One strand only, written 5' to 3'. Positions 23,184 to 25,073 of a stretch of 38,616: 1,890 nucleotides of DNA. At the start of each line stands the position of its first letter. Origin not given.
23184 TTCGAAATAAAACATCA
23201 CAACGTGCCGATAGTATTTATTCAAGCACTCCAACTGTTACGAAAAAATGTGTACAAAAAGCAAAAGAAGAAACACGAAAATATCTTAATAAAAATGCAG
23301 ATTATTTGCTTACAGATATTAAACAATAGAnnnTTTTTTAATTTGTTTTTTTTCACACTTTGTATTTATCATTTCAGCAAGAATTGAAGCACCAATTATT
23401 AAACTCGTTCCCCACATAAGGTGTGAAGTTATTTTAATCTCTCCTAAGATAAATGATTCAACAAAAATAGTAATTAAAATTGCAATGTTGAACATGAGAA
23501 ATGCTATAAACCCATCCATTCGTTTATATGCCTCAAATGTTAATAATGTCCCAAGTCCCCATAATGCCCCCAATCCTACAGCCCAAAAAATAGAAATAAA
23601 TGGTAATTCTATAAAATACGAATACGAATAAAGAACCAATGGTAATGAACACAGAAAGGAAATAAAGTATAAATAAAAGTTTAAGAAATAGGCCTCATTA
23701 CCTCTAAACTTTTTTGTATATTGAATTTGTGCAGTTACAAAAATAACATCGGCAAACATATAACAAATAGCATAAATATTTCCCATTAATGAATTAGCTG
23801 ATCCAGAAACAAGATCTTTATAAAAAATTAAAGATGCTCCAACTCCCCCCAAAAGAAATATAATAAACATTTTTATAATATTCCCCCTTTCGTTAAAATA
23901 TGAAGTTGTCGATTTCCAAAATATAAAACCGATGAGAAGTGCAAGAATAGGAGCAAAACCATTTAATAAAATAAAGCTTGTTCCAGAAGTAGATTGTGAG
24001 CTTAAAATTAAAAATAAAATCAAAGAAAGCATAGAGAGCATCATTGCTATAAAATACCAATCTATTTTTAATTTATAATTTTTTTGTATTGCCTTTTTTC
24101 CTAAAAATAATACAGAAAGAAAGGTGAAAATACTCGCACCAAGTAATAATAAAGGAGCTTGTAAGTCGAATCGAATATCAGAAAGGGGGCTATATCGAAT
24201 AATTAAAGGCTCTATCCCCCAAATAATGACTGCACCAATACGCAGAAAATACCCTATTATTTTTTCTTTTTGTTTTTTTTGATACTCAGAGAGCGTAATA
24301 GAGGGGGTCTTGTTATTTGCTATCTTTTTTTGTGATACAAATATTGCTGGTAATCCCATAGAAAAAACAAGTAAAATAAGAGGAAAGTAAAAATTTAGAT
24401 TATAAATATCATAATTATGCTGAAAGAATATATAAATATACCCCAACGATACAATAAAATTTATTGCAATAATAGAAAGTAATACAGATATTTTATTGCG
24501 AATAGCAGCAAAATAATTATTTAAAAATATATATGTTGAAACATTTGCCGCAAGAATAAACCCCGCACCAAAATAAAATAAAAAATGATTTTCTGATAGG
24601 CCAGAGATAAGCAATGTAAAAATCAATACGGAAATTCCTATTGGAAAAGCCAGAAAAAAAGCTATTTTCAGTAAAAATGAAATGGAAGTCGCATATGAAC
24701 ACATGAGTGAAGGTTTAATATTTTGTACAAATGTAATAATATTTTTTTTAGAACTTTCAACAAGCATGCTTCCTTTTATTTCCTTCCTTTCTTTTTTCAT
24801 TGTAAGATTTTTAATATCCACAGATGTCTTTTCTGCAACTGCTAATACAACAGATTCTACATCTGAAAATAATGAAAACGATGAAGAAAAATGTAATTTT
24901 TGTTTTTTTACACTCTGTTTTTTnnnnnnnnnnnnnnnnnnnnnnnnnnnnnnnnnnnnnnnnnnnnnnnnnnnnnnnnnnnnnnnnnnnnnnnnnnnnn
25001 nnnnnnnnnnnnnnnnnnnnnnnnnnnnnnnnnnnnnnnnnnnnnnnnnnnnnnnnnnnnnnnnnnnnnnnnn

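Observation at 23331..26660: RelA/SpoT homologue fused to a 14-15-helix membrane region with an EamA/DMT transporter-like module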

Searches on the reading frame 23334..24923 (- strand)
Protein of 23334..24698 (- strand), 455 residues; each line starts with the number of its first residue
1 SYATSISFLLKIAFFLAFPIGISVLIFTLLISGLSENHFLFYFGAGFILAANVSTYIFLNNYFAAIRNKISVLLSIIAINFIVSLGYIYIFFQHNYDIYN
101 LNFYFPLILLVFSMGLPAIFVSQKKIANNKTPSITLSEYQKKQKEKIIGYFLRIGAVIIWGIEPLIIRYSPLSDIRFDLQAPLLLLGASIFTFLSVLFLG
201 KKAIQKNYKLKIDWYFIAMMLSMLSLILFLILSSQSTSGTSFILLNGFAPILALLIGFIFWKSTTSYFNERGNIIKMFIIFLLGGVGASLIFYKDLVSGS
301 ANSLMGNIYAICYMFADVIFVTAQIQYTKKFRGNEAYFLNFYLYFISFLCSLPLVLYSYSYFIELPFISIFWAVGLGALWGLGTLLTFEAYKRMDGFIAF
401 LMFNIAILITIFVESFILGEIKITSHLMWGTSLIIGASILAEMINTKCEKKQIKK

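Call 43: search_protein_families(library=ncbifam, proteins=[window:23334-24698:-], max_evalue=1)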
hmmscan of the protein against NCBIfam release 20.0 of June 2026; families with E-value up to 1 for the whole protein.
window:23334-24698:- (455 aa): 0 families

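Call 70: find_homologous_proteins(query=window:23334-24698:-, max_evalue=0.001)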
Query window:23334-24698:- (455 aa): 17 proteins with E <= 0.001 among 8000 candidates.
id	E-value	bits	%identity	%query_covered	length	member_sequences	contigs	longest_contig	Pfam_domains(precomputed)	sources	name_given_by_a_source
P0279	1.7e-153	530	78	69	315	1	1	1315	PF00892.27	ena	-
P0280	1.2e-108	382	57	69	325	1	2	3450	PF00892.27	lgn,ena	-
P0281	5.7e-78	281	47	69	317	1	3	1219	PF00892.27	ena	-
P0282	1.7e-71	260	41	69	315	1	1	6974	PF00892.27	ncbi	-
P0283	1.9e-71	260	41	69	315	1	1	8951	PF00892.27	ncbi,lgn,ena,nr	ncbi:MAG: DMT family transporter [Gammaproteobacteria bacterium]|nr:DMT family transporter [Gammapro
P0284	3.9e-71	259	42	69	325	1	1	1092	PF00892.27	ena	-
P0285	6.2e-71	258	42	69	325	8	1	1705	PF00892.27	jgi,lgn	-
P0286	6.7e-71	258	41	69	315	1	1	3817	PF00892.27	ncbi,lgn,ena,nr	ncbi:MAG: DMT family transporter [Bacteroidales bacterium]|nr:DMT family transporter [Bacteroidales 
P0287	1.1e-70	257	41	70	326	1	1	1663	PF00892.27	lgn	-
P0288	1.8e-70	257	42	69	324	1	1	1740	PF00892.27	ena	-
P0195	5.0e-69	252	41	70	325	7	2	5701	PF00892.27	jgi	jgi:drug/metabolite transporter (DMT)-like permease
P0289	6.6e-69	251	44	69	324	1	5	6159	PF00892.27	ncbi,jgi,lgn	jgi:drug/metabolite transporter (DMT)-like permease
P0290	9.0e-69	251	43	70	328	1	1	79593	PF00892.27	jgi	jgi:drug/metabolite transporter (DMT)-like permease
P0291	3.4e-68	249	41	69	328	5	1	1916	PF00892.27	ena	-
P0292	3.9e-68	249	42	69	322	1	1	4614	PF00892.27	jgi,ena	-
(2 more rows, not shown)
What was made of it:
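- Closest known: DMT superfamily, EamA-type 10-TM transporters. Same: Free-standing members of the same subfamily are 41-78% identical (call 70).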

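Call 71: find_encoding_contigs(protein=P0279, flank=3000, max_places=3)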
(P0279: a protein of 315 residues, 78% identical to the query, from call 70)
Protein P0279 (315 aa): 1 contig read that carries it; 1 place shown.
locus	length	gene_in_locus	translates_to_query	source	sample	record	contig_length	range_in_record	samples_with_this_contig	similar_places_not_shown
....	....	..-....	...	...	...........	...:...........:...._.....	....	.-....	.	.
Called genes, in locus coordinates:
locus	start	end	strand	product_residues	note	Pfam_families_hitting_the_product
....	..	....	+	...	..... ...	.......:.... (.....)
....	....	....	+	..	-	?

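Call 72: find_encoding_contigs(protein=P0290, flank=7000, max_places=2)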
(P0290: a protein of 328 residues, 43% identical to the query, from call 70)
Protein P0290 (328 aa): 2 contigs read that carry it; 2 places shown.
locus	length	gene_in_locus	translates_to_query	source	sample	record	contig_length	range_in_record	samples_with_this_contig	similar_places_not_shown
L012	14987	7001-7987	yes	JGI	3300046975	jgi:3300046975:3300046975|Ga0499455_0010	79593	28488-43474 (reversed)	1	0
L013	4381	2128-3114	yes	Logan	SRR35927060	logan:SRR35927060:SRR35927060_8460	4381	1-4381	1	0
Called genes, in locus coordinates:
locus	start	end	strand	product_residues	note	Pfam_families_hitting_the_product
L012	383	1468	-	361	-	PF01142:TruD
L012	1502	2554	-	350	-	-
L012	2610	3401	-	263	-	PF01435:Peptidase_M48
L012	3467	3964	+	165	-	PF00588:SpoU_methylase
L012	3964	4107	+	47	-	-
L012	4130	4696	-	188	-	PF00989:PAS, PF13426:PAS_9 (weak), PF08447:PAS_3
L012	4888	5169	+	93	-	-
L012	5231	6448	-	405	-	PF00764:Arginosuc_synth, PF20979:Arginosuc_syn_C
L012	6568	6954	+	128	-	PF03061:4HBT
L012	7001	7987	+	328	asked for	PF00892:EamA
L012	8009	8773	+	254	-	-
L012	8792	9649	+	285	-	PF03881:Fructosamin_kin (faint), PF01636:APH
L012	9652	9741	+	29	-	-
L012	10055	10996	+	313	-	-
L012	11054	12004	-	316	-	PF02618:YceG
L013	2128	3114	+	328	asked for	PF00892:EamA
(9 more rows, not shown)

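Call 73: find_encoding_contigs(protein=P0283, flank=7000, max_places=2)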
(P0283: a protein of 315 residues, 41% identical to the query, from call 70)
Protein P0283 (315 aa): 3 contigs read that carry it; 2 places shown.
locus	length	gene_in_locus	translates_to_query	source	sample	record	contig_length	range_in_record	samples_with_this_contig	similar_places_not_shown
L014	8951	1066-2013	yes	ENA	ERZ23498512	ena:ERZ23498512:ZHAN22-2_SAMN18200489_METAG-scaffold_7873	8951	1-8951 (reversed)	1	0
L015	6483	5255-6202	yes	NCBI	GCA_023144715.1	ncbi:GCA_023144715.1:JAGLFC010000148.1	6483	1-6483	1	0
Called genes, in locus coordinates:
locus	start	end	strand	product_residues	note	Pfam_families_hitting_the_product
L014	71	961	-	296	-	PF00378:ECH_1, PF16113:ECH_2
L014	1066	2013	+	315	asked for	PF00892:EamA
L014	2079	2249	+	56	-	-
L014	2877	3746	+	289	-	PF03690:MYG1_exonuc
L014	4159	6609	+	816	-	PF04313:HSDR_N, PF13588:HSDR_N_2 (weak), PF00270:DEAD, PF04851:ResIII, PF18766:SWI2_SNF2, PF00271:Helicase_C (weak), PF08463:EcoEI_R_C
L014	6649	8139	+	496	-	PF12161:HsdM_N, PF02384:N6_Mtase, PF01170:UPF0020, PF07669:Eco57I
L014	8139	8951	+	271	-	?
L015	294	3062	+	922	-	PF02739:5_3_exonuc_N, PF01367:5_3_exonuc, PF01612:DNA_pol_A_exo1, PF22619:DNA_polI_exo1, PF00476:DNA_pol_A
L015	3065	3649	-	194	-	PF01300:Sua5_yciO_yrdC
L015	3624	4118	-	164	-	PF04361:DUF494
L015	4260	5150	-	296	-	PF00378:ECH_1, PF16113:ECH_2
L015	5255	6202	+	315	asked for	PF00892:EamA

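Call 76: predict_structure(alignment_id=A2)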
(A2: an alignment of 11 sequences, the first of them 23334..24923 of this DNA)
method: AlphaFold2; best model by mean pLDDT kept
length: 530 residues; sequences in the alignment: 11
mean_pLDDT: 81.2   pTM: 0.74
mean pLDDT of the five models: 81.2, 78.8, 77.6, 77.0, 76.9
residues with pLDDT >= 90: 126; 70-90: 323; 50-70: 68; < 50: 13
segments of 3 or more residues with pLDDT < 50: 200-205, 371-375
pLDDT, mean of each block of 10 residues (from residue 1): 68 85 90 88 84 87 81 69 78 80 71 73 82 75 78 80 70 62 74 66 55 88 94 90 85 87 92 74 76 92 83 66 87 81 85 90 71 55 82 92 80 89 89 85 92 92 91 93 85 79 88 94 79
secondary structure, 60 per line:
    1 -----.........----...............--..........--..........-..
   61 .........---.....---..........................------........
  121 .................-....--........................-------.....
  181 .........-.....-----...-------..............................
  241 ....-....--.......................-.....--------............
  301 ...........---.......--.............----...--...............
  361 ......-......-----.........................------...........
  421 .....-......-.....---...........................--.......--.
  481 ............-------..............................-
elements in order: E6-14 H19-33 E36-45 E48-57 H59-69 E73-77 H81-106 H113-137 H139-142 H145-168 H176-189 H191-195 H211-244 H246-249 H252-274 H276-280 H289-311 H315-321 H324-336 H346-366 H368-373 H379-403 H410-425 H427-432 H434-438 H442-468 H471-477 H480-492 H500-529
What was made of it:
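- ACT, 4TM and DMT form a tight predicted unit (call 76).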

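Call 77: find_encoding_contigs(protein=P0280, flank=4000, max_places=3)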
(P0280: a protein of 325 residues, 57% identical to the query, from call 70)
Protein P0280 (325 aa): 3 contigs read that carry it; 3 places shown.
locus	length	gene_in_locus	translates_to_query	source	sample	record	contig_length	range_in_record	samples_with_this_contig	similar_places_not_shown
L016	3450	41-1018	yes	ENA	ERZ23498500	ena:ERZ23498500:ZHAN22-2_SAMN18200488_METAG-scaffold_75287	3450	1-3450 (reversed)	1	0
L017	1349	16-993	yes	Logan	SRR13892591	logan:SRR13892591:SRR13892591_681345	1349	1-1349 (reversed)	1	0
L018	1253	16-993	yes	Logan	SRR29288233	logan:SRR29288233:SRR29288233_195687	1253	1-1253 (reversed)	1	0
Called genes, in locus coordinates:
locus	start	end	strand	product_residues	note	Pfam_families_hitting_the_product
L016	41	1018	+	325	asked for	PF00892:EamA (weak)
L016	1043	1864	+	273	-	PF03059:NAS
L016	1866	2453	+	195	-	PF13673:Acetyltransf_10 (faint), PF00583:Acetyltransf_1 (weak)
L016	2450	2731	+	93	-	-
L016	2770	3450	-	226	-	?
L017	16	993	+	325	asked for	PF00892:EamA (weak)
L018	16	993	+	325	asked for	PF00892:EamA (weak)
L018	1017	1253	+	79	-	?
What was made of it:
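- Tried and rejected: The contigs for P0280 all start 15-40 nt upstream of the gene, so its upstream context is unknown (call 77).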

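Call 86: fold_search(model_id=the predicted structure, library=pdb)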
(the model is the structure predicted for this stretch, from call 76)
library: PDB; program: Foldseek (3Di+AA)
matches with E <= 10: 1137; with E <= 0.001: 14
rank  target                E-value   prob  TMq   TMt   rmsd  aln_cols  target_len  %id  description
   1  5i20_C                1.6e-05  1.00  0.43  0.76   4.5       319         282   12  Crystal structure of protein (released 2016-06-01)
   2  5i20_B                3.3e-05  1.00  0.41  0.73   4.8       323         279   13  Crystal structure of protein (released 2016-06-01)
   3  5i20_D                4.5e-05  1.00  0.43  0.77   4.5       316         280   13  Crystal structure of protein (released 2016-06-01)
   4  5i20_A                4.5e-05  1.00  0.43  0.76   4.5       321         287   12  Crystal structure of protein (released 2016-06-01)
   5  5i20_E                6.0e-05  1.00  0.43  0.75   4.6       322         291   12  Crystal structure of protein (released 2016-06-01)
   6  7paf_A                1.1e-04  1.00  0.38  0.67   5.5       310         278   14  Streptococcus pneumoniae choline importer LicB in lipid nanodiscs (released 2022-03-16)
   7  5y78_A                1.1e-04  1.00  0.37  0.57   6.3       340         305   12  Crystal structure of the triose-phosphate/phosphate translocator in complex with inorganic phosphate (released 2017-10-04)
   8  6i1z_A                1.4e-04  1.00  0.42  0.73   4.4       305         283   16  Outward facing structure of apo CST (released 2019-06-05)
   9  6i1r_B                2.7e-04  1.00  0.43  0.68   5.2       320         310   16  Crystal structure of CMP bound CST in an outward facing conformation (released 2019-06-05)
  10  6i1z_B                3.0e-04  1.00  0.42  0.70   4.9       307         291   15  Outward facing structure of apo CST (released 2019-06-05)
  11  6i1r_A                3.0e-04  1.00  0.42  0.67   5.3       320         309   16  Crystal structure of CMP bound CST in an outward facing conformation (released 2019-06-05)
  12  9i20_A                3.5e-04  1.00  0.39  0.63   5.8       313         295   16  Cryo-EM structure of human SLC35B1 with ADP (released 2025-05-21)
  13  9gry_A                4.8e-04  1.00  0.40  0.65   5.4       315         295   17  Cryo-EM structure of human SLC35B1-Q113F variant with AMP-PNP (released 2025-05-21)
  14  9s35_A                9.5e-04  1.00  0.40  0.63   6.0       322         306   17  Cryo-EM structure of Candida albicans Vrg4 bound to an inhibitory nanobody. (released 2025-09-03)
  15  5ogk_E                1.2e-03  1.00  0.43  0.71   4.7       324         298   12  Crystal structure of a nucleotide sugar transporter with bound nucleotide sugar. (released 2017-11-22)
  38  5i20_F                1.2e-02  1.00  0.33  0.71   5.1       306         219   13  Crystal structure of protein (released 2016-06-01)
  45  3ibw_A                8.8e-02  1.00  0.13  0.70   2.8        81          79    5  Crystal Structure of the ACT domain from GTP pyrophosphokinase of Chlorobium tepidum. Northeast Structural Genomics Co (released 2009-07-28)
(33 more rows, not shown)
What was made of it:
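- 24693..24908 (-): ACT/RRM domain, residues ~585-656. Its last strand ends 3 residues before TM1. Foldseek matches ACT domains, including the ACT of a GTP pyrophosphokinase (3ibw, TMt 0.70; call 86).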
